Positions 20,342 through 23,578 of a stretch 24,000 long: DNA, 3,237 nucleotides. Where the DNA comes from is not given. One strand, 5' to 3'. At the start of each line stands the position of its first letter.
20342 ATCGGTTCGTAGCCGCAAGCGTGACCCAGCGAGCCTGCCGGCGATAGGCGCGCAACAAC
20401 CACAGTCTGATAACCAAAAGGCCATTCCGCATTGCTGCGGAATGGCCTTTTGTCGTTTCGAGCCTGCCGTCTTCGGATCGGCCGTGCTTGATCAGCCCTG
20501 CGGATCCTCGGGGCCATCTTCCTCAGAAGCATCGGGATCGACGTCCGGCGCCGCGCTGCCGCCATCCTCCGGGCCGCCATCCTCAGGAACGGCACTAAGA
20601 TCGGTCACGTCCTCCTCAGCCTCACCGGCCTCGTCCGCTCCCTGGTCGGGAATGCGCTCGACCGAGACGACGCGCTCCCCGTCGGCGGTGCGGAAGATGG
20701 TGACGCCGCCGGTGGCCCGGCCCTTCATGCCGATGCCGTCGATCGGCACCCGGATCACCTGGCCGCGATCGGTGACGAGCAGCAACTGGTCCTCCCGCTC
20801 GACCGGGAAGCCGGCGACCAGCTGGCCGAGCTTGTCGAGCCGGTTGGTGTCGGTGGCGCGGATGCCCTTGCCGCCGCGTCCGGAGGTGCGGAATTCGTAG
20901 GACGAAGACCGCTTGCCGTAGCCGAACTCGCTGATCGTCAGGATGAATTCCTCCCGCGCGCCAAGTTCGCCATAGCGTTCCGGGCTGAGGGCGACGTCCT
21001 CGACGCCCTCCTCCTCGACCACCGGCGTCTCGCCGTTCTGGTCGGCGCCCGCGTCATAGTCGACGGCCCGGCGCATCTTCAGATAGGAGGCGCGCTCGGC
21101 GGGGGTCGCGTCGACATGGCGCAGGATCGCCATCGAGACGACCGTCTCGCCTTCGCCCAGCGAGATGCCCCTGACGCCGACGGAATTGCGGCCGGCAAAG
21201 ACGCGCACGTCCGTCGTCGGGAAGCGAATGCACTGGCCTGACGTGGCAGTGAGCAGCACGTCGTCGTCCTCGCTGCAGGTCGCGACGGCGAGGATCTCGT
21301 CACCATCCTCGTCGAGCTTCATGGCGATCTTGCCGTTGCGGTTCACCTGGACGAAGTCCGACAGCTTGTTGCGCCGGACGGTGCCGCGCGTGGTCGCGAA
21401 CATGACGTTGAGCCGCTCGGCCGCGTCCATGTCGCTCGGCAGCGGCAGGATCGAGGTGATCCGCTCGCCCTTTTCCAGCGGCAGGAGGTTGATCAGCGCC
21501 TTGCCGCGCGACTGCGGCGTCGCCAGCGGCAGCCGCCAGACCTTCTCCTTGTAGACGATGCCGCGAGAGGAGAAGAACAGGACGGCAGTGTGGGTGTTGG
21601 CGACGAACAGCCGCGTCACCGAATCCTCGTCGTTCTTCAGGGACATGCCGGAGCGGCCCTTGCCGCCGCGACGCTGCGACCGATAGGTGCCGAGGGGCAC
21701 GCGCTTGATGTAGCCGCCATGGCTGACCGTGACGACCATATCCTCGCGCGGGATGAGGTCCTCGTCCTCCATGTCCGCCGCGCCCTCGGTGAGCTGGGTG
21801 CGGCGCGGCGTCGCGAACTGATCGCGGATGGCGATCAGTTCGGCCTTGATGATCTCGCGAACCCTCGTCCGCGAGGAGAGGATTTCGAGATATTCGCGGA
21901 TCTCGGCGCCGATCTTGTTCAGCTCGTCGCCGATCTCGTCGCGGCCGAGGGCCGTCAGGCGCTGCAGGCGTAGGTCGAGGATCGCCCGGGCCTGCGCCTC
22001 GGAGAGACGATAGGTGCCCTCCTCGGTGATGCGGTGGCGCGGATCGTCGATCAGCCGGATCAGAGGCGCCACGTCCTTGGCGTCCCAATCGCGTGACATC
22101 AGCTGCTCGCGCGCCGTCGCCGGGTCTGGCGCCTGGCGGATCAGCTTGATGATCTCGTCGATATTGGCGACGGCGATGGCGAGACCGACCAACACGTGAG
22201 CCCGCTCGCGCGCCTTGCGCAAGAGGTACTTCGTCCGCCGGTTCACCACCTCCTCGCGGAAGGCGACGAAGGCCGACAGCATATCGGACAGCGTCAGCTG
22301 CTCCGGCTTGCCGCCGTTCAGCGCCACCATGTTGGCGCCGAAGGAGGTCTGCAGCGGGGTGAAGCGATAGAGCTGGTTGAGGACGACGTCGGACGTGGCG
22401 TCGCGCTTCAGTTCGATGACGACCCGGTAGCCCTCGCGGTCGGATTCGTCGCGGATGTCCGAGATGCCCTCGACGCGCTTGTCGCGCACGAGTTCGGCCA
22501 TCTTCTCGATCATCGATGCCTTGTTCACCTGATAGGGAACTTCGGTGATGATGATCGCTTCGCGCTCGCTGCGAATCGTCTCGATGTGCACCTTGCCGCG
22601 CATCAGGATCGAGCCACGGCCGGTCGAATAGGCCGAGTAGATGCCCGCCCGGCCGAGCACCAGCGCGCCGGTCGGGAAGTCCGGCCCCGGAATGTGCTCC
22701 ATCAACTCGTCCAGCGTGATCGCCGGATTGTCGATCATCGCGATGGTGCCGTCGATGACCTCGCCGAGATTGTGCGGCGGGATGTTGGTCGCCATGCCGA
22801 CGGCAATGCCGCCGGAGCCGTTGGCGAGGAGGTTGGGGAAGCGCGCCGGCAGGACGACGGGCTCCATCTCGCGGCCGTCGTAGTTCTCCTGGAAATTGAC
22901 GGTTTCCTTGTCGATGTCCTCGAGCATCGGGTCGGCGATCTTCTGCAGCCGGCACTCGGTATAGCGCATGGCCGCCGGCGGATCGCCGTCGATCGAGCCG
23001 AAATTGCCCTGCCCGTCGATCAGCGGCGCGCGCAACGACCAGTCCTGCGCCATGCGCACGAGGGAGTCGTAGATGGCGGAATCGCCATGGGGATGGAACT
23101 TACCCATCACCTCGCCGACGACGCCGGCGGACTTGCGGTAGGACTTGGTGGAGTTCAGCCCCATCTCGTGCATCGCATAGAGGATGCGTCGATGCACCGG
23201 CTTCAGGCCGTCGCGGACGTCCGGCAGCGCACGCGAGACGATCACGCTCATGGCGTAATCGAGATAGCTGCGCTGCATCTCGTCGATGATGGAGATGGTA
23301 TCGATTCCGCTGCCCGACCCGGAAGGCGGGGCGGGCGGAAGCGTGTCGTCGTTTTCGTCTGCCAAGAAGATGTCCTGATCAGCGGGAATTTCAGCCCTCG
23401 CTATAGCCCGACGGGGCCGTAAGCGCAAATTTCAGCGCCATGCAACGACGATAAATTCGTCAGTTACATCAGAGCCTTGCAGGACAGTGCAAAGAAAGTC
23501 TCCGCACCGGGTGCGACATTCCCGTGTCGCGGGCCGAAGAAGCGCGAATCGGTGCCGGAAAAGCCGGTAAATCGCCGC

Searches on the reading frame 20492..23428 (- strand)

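Call 36: search_protein_families(library=pfam, proteins=[window:20492-23428:-], max_evalue=0.0001)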
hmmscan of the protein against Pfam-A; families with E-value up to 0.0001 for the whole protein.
window:20492-23428:- (978 aa): 2 families
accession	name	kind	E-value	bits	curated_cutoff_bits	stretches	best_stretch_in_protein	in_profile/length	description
PF00521.26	DNA_topoisoIV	-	5.7e-163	543.2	31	1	66-531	1-431/432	DNA gyrase/topoisomerase IV, subunit A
PF03989.18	DNA_gyraseA_C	-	1.4e-62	207.4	27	5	563-611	1-48/48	DNA gyrase C-terminal domain, beta-propeller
